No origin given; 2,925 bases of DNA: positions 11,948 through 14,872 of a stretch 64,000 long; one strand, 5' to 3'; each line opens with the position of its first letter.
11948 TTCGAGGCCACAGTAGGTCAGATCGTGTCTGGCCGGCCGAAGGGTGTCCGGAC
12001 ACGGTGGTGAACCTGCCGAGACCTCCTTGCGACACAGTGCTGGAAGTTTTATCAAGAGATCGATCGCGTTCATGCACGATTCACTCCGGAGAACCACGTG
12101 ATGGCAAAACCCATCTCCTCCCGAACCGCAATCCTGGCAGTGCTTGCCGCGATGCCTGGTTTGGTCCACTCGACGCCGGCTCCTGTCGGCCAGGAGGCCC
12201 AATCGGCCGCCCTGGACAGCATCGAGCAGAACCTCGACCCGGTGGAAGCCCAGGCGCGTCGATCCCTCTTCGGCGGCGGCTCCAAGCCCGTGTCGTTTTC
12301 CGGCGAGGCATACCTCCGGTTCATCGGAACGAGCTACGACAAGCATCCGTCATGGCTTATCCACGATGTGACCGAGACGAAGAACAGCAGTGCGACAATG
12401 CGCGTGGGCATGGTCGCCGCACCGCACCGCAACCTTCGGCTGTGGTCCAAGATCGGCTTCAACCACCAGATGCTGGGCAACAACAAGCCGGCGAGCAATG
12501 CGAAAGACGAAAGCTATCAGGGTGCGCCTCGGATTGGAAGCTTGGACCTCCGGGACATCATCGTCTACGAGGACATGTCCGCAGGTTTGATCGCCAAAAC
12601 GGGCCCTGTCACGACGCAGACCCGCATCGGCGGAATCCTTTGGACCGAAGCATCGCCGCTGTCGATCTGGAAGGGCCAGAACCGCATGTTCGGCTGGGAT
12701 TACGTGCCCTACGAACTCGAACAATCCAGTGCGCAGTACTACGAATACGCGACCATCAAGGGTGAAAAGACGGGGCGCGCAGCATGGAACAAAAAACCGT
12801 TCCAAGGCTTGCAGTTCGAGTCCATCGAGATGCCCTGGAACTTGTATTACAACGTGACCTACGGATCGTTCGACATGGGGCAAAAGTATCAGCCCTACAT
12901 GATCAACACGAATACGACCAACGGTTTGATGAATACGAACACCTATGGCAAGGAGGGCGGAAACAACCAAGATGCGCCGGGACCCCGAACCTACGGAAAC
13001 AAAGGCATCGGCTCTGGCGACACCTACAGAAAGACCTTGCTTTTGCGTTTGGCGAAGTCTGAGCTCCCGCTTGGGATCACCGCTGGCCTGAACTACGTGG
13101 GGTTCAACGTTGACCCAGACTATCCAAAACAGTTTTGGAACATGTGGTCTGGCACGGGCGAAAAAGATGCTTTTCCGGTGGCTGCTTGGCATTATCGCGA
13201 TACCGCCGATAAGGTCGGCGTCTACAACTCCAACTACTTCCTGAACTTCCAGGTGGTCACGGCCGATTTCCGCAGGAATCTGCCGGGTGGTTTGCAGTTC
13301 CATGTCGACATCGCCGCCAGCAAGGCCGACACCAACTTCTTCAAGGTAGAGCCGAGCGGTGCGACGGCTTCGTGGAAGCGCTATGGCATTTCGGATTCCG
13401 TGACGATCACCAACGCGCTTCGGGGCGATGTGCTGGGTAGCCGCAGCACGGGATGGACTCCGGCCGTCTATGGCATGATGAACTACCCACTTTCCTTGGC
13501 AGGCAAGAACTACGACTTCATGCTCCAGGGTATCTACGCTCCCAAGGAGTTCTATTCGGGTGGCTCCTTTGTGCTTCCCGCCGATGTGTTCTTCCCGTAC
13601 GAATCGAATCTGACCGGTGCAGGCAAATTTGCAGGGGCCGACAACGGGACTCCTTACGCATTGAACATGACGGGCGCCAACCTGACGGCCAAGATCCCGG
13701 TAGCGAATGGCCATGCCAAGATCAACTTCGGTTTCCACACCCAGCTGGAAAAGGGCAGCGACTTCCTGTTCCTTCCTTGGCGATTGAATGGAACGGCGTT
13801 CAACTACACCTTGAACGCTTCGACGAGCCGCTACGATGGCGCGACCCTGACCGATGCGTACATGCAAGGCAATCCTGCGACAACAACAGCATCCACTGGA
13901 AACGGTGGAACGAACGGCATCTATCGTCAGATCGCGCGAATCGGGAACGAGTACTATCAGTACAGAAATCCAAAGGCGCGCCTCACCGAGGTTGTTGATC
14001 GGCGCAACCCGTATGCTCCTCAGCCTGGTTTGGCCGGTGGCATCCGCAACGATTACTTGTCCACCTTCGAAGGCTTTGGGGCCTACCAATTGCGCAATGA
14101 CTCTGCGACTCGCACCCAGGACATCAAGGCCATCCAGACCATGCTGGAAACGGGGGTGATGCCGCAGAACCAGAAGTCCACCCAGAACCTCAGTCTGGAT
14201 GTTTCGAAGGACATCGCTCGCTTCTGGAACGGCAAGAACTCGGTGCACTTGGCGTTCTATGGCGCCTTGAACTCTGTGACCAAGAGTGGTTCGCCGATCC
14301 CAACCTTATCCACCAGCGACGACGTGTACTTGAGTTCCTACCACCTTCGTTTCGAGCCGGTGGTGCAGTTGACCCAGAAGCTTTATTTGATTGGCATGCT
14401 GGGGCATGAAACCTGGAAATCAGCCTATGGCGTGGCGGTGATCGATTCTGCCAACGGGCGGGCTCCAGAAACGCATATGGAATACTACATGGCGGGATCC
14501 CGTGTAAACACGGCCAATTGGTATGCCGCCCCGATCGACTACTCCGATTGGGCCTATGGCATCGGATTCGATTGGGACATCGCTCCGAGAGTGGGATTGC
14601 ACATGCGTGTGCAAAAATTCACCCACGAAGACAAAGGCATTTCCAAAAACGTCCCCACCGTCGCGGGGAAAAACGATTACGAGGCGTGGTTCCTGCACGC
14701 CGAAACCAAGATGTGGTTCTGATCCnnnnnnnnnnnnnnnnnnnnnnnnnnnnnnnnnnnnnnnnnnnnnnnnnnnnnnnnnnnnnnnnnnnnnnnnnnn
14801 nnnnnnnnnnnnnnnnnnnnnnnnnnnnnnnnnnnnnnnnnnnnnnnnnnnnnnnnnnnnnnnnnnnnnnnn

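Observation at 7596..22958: Sus-less glycan-utilisation locus: orphan SBP lipoprotein, two giant paralogous beta-barrels and a CBM-decorated surface glycosidase, flanked by two phosphorylases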

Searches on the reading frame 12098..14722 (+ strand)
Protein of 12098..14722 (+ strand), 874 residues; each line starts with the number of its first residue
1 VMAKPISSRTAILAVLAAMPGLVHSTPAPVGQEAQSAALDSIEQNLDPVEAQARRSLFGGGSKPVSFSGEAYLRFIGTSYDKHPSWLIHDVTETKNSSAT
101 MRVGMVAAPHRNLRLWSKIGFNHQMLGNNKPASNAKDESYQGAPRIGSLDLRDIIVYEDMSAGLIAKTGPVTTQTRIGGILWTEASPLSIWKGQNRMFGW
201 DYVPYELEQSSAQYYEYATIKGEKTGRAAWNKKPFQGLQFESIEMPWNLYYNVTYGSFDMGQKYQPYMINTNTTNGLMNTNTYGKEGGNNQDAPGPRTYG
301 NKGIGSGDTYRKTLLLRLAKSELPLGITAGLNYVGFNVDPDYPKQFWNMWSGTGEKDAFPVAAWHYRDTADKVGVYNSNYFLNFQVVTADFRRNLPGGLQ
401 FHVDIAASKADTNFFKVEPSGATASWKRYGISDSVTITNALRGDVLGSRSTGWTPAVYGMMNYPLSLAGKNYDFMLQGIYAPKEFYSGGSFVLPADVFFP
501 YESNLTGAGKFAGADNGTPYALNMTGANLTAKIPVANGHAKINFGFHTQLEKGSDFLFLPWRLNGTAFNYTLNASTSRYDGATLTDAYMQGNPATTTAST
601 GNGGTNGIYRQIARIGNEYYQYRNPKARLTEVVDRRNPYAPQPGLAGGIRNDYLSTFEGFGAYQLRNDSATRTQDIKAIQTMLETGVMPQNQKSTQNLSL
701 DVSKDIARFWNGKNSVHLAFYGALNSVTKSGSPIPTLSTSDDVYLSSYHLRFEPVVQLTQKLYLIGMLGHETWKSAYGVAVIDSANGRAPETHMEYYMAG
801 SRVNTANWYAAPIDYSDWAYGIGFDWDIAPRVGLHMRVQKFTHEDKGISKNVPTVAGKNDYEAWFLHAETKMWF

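Call 3: search_protein_families(library=pfam, proteins=[window:12098-14722:+], max_evalue=0.01)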
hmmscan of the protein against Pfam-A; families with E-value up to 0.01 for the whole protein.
window:12098-14722:+ (874 aa): 0 families

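Call 6: search_protein_families(library=ncbifam, proteins=[window:12098-14722:+], max_evalue=1)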
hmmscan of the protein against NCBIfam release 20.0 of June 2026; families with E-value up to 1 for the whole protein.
window:12098-14722:+ (874 aa): 0 families

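Call 10: search_solved_structures(query=window:12098-14722:+, max_evalue=10)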
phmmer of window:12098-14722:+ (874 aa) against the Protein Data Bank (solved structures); distinct sequences matched with E-value up to 10: 1.
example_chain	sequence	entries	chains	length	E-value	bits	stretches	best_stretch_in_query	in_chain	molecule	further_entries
5x4s_A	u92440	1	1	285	1.1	10.5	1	475-508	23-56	Spike glycoprotein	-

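Call 13: find_homologous_proteins(query=window:12098-14722:+)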
Query window:12098-14722:+ (874 aa): 196 proteins with E <= 0.001 among 8000 candidates; the best 120 are listed.
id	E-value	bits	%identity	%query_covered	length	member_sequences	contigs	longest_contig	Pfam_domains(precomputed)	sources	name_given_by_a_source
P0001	0.0e+0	1591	78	100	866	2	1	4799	-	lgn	-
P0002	0.0e+0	1585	100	78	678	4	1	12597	-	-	-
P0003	0.0e+0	1520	74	100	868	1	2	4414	-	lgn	-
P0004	0.0e+0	1437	71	100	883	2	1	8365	-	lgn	-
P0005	0.0e+0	1421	70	100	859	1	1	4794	-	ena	-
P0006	0.0e+0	1420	69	100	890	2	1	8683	-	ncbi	-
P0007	0.0e+0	1415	69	100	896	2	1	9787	-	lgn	-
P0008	0.0e+0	1392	68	100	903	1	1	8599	-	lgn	-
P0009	0.0e+0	1377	69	100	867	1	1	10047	-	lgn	-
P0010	0.0e+0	1361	68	100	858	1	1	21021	-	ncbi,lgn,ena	-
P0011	0.0e+0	1360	69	100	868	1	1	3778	-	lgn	-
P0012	0.0e+0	1338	67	100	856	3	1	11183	-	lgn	-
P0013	0.0e+0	1319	67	95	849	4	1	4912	-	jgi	-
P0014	0.0e+0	1165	62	100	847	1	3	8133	-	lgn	-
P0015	0.0e+0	1125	57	100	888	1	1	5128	-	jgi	jgi:hypothetical protein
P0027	1.9e-260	885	48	99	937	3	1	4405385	-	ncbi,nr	ncbi:MAG: hypothetical protein IPO40_05905 [Fibrobacteres bacterium]|nr:hypothetical protein [Fibrob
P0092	2.0e-108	382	33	99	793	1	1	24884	-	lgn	-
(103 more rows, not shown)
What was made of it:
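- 12098..14722 (+): B1: 874-aa signal-peptide protein, predicted as a large plug-less outer-membrane beta-barrel. Founding member of an unannotated family. 196 homologues, all hypothetical Fibrobacterota proteins (call 13).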

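Call 16: find_encoding_contigs(protein=P0010, flank=10000, max_places=2)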
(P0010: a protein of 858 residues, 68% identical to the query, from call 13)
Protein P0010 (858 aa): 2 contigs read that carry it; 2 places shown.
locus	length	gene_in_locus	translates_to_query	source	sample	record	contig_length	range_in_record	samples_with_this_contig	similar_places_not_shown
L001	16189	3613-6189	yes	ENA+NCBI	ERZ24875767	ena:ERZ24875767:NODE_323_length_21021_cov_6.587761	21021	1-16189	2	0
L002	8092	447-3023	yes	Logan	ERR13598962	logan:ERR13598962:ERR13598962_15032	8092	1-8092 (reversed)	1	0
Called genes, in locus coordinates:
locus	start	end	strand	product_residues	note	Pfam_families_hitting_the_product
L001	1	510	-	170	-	?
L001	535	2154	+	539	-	PF01547:SBP_bac_1, PF13416:SBP_bac_8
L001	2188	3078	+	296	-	-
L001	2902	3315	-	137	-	-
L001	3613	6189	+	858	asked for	-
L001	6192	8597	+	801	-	-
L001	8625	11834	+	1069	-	PF21582:CBM30, PF03425:CBM_11, PF22848:ASD1_dom (faint)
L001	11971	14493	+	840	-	PF00343:Phosphorylase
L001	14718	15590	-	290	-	PF00753:Lactamase_B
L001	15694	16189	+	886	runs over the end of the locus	PF17201:Cache_3-Cache_2, PF17202:sCache_3_3, PF17203:sCache_3_2 (weak), PF02743:dCache_1 (weak), PF00672:HAMP, PF18947:HAMP_2, PF00015:MCPsignal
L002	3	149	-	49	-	?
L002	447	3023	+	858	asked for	-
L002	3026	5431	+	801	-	-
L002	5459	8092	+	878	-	?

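Call 17: find_encoding_contigs(protein=P0027, flank=10000, max_places=2)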
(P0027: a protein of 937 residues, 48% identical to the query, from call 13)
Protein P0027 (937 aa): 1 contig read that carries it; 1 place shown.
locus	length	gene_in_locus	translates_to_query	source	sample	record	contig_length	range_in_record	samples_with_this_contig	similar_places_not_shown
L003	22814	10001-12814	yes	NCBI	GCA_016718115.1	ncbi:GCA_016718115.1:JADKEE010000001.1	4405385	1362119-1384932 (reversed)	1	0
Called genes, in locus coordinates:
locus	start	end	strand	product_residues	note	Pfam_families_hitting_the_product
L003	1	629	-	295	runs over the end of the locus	-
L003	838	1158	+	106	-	-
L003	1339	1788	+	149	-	PF02580:Tyr_Deacylase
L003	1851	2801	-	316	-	-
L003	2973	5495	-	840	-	PF06165:GH94_b-supersand, PF17167:Glyco_hydro_94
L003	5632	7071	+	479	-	PF01547:SBP_bac_1, PF13416:SBP_bac_8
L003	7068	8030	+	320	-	PF00528:BPD_transp_1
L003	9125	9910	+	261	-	PF00528:BPD_transp_1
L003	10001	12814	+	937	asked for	-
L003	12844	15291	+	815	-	-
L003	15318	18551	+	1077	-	PF08547:CIA30 (faint), PF21582:CBM30, PF03425:CBM_11, PF22848:ASD1_dom (faint)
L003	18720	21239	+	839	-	PF00343:Phosphorylase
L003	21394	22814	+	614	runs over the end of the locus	PF11896:GlgE_dom_N_S, PF00128:Alpha-amylase (weak), PF21702:GLGE_C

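Call 18: find_encoding_contigs(protein=P0092, flank=10000, max_places=2)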
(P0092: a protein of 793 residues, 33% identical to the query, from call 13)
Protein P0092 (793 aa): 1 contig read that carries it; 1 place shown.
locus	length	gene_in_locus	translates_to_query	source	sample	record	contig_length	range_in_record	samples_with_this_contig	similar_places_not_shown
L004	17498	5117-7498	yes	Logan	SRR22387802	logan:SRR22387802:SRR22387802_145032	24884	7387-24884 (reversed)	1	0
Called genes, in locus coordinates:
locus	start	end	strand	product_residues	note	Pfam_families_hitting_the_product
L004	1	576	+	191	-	?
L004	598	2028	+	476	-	PF01547:SBP_bac_1, PF13416:SBP_bac_8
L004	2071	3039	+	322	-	PF00528:BPD_transp_1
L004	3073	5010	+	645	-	PF00528:BPD_transp_1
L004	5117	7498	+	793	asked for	-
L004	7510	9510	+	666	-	-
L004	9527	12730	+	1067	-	PF21582:CBM30, PF03425:CBM_11, PF22848:ASD1_dom (weak)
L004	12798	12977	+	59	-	-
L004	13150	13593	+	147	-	-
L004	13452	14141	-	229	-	PF05721:PhyH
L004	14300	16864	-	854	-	PF00759:Glyco_hydro_9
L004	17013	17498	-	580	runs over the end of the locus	-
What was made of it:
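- Closest known: Clostridium thermocellum CbpB-type cellodextrin ABC transporters. Same: Relatives of the window carry SBP-permease-permease (calls 17, 18).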

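Call 35: predict_structure(alignment_id=A1)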
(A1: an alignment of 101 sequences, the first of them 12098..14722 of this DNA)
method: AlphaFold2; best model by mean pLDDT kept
length: 874 residues; sequences in the alignment: 101
mean_pLDDT: 77.2   pTM: 0.82
mean pLDDT of the five models: 77.2, 77.1, 76.3, 75.7, 73.3
residues with pLDDT >= 90: 325; 70-90: 288; 50-70: 138; < 50: 123
segments of 3 or more residues with pLDDT < 50: 1-14, 16-46, 146-156, 193-230, 272-277, 281-289, 302-306, 506-510
pLDDT, mean of each block of 10 residues (from residue 1): 34 45 38 40 48 60 68 85 88 72 82 83 65 61 50 52 87 85 82 42 37 38 36 78 89 84 71 47 45 53 50 92 92 93 72 69 86 86 95 86 96 86 61 81 90 96 92 93 90 89 53 59 93 87 94 94 84 66 78 64 75 94 74 76 86 80 95 95 93 94 90 90 93 91 95 90 90 97 94 72 86 96 88 87 96 96 90 77
secondary structure, 60 per line:
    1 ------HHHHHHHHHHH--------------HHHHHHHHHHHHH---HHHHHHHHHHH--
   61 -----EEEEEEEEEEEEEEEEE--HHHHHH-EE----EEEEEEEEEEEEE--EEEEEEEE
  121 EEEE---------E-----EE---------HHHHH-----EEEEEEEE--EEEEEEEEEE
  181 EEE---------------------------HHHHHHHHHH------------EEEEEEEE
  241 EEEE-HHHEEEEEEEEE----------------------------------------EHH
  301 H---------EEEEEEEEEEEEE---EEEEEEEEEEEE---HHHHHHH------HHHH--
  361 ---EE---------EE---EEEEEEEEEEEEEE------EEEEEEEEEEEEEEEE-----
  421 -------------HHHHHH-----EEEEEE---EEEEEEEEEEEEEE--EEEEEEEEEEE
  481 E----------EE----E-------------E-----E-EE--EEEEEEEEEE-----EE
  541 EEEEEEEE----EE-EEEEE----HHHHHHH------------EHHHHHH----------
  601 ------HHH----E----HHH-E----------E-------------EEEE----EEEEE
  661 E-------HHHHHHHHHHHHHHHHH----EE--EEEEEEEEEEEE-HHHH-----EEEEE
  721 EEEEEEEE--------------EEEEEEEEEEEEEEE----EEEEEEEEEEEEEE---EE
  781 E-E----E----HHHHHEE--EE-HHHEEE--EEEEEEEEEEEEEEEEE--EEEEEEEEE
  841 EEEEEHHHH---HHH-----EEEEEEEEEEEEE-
elements in order (helices of 4 or more, strands of 3 or more residues): H7-17 H32-44 H48-58 E66-82 H85-90 E98-110 E113-124 H151-155 E161-168 E171-183 H211-220 E233-244 E249-257 E311-323 E327-338 H342-348 H355-358 E380-393 E400-415 H434-439 E445-450 E454-467 E470-481 E524-533 E539-548 E556-560 H565-571 H585-590 E648-651 E656-661 H669-685 E694-705 H707-710 E716-728 E743-757 E762-775 E779-781 H793-797 E808-810 E813-829 E832-845 H846-849 E861-873
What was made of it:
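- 12098..14722 (+): AF2 pLDDT 77, pTM 0.82: an N-terminal helix, then about 24-26 strands (call 35).
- The most conserved B1 loop (193-230) has pLDDT below 50 (call 35).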

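Call 39: fold_search(model_id=the predicted structure, library=pdb)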
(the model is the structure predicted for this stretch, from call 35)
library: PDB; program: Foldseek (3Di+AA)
matches with E <= 10: 803; with E <= 0.001: 320
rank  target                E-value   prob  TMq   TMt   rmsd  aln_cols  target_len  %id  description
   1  6i2j                  1.6e-08  1.00  0.27  0.32  15.1       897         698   10  Crystal structure of the ferric enterobactin receptor mutant (Q482A) from Pseudomonas aeruginosa (PfeA) in complex with  (released 2019-01-16)
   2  5out                  1.7e-08  1.00  0.28  0.33  15.3       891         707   10  CRYSTAL STRUCTURE OF THE FERRIC ENTEROBACTIN RECEPTOR (PFEA) MUTANT (G324V) FROM PSEUDOMONAS AERUGINOSA (released 2018-09-05)
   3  6r2q_B                1.8e-08  1.00  0.27  0.34  18.0       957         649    7  Structure of the Mtr complex (released 2020-04-22)
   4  5m9b                  2.4e-08  1.00  0.27  0.31  15.1       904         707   10  Crystal structure of the ferric enterobactin receptor (PfeA) from Pseudomonas aeruginosa (released 2018-02-21)
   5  6q5e                  2.5e-08  1.00  0.26  0.31  15.8       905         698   10  Crystal structure of the ferric enterobactin receptor from Pseudomonas aeruginosa (PfeA) in complex with enterobactin (released 2019-01-16)
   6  5nc3                  2.9e-08  1.00  0.27  0.32  14.1       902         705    9  Crystal structure of the ferric enterobactin receptor (PfeA) from Pseudomonas aeruginosa in complex with the tris-catech (released 2018-03-21)
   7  6r1f                  3.8e-08  1.00  0.27  0.32  15.2       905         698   10  Crystal structure of the ferric enterobactin receptor mutant R480A from Pseudomonas aeruginosa (PfeA) in complex with en (released 2019-04-10)
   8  5ldt_A                4.5e-08  1.00  0.26  0.48  12.9       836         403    8  Crystal Structures of MOMP from Campylobacter jejuni (released 2016-10-26)
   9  4rdr                  5.5e-08  1.00  0.31  0.37  18.1       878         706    7  Structure of the bacterial Zn-transporter ZnuD from Neisseria meningitidis (locked conformation bound to zinc and cadmiu (released 2015-08-19)
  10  8h1s_A                6.8e-08  1.00  0.19  0.20  17.6       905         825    8  Crystal structure of apo-LptDE complex (released 2023-10-11)
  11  8agd_A                6.8e-08  0.99  0.15  0.13  28.3      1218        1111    8  Full SDBC and SOD assembly (released 2023-04-12)
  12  7vu2                  1.0e-07  1.00  0.24  0.41  14.8       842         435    8  Chitoporin from Serratia marcescens (released 2022-11-09)
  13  8h1r_D                1.2e-07  1.00  0.20  0.21  17.0       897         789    8  Crystal structure of LptDE-YifL complex (released 2023-10-25)
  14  5ldv                  1.5e-07  1.00  0.24  0.44  13.1       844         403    9  Crystal Structures of MOMP from Campylobacter jejuni (released 2016-10-26)
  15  5mzs                  1.7e-07  1.00  0.27  0.32  15.3       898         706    9  Crystal structure of the ferric enterobactin receptor (PfeA) mutant (R480A_Q482A) from Pseudomonas aeruginosa (released 2018-02-14)
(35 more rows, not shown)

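Call 41: find_related_loci(query=A1, collection=genome_contigs, flank=10000)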
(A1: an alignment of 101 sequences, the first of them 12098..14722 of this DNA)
Query A1 (874 aa) in genome_contigs; peptide patterns used: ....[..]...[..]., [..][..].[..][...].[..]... (x = any residue, [..] = any of these).
93 stretches matched a pattern; 69 encode a relative of the query (tblastn E <= 1e-3); 65 distinct loci.
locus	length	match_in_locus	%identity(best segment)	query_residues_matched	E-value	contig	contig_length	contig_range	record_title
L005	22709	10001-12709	50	9-874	0e+0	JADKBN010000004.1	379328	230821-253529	MAG: Fibrobacteres bacterium isolate OdNE_18-Q3-R46-58_BAT3C.189 tig00001962-10-3822180, whole genome shotgun sequence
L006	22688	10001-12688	50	1-874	0e+0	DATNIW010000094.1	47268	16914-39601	MAG TPA_asm: Fibrobacteria bacterium isolate SMAG_U11383 k141_33965, whole genome shotgun sequence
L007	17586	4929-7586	57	1-874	0e+0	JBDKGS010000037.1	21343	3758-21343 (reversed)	MAG: Fibrobacterota bacterium isolate flintriver_2019_sw_WHONDRS-S19S_0015_A_bin.24 scaffold_0000427, whole genome shotg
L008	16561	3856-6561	44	25-874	0e+0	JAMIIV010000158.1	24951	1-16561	MAG: Fibrobacteria bacterium isolate RA_AS_maxbin.094 k201_40370, whole genome shotgun sequence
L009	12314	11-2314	48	154-874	0e+0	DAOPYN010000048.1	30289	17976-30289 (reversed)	MAG TPA_asm: Fibrobacteria bacterium isolate AMR_MDS_1313 NODE_1474_length_30289_cov_8.073460, whole genome shotgun sequ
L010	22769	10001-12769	44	25-874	0e+0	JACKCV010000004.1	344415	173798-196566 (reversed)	MAG: Fibrobacteria bacterium isolate HK-STAS-FIBR-1 HK-STAS-FIBR-1_4, whole genome shotgun sequence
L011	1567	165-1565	63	1-457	0e+0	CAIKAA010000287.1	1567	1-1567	MAG: uncultured Fibrobacteres bacterium isolate AlinenLipids_bin-2509 genome assembly, contig: bin-2509:287/600, whole g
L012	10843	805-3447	49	1-874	0e+0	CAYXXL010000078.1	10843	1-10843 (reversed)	MAG TPA_asm: uncultured Fibrobacteria bacterium isolate binchicken_co3_538 genome assembly, contig: NODE_19758_length_10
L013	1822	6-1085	57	499-874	3e-146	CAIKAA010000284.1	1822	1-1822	MAG: uncultured Fibrobacteres bacterium isolate AlinenLipids_bin-2509 genome assembly, contig: bin-2509:284/600, whole g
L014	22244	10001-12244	33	6-874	2e-124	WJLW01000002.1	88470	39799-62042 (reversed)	MAG: Chitinivibrionales bacterium isolate Bin_355 k141_26473, whole genome shotgun sequence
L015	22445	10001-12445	33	20-865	1e-122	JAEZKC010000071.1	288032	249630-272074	MAG: Fibrobacteres bacterium isolate OH_CDB_25 k127_1990099, whole genome shotgun sequence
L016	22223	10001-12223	33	25-874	4e-121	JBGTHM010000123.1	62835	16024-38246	MAG: Fibrobacteria bacterium isolate JTS-RE239 k141_3103537, whole genome shotgun sequence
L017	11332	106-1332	48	446-874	5e-121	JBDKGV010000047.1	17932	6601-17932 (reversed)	MAG: Fibrobacterota bacterium isolate flintriver_2019_sw_WHONDRS-S19S_0015_A_bin.39 scaffold_0000606, whole genome shotg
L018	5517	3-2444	33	49-874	7e-121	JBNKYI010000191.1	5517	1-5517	MAG: Fibrobacterales bacterium isolate D1D2.bin.27.permissive NODE_191_length_5517_cov_4.115257, whole genome shotgun se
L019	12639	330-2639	33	16-874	3e-120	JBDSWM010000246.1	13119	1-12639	MAG: Fibrobacteria bacterium isolate cluster1_bin.628 k127_15165911, whole genome shotgun sequence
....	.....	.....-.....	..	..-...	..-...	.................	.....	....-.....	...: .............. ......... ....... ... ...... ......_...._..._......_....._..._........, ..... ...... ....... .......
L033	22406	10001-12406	32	14-874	6e-117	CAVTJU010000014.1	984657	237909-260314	MAG: uncultured Fibrobacteraceae bacterium isolate MFD05674.bin.2.139 genome assembly, contig: contig_48067, whole genom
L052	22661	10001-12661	28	16-845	2e-91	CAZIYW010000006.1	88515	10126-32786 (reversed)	MAG TPA_asm: uncultured Fibrobacterota bacterium isolate binchicken_co256_1030 genome assembly, contig: NODE_158_length_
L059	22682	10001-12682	27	6-851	3e-74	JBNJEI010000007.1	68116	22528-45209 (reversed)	MAG: Fibrobacterota bacterium isolate Y23_14dBSe4.bin.160 NODE_173_length_68116_cov_9.975565, whole genome shotgun seque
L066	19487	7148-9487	31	9-874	2e-111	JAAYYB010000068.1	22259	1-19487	MAG: Fibrobacter sp. isolate AS06rmzACSIP_199 144260_AS06, whole genome shotgun sequence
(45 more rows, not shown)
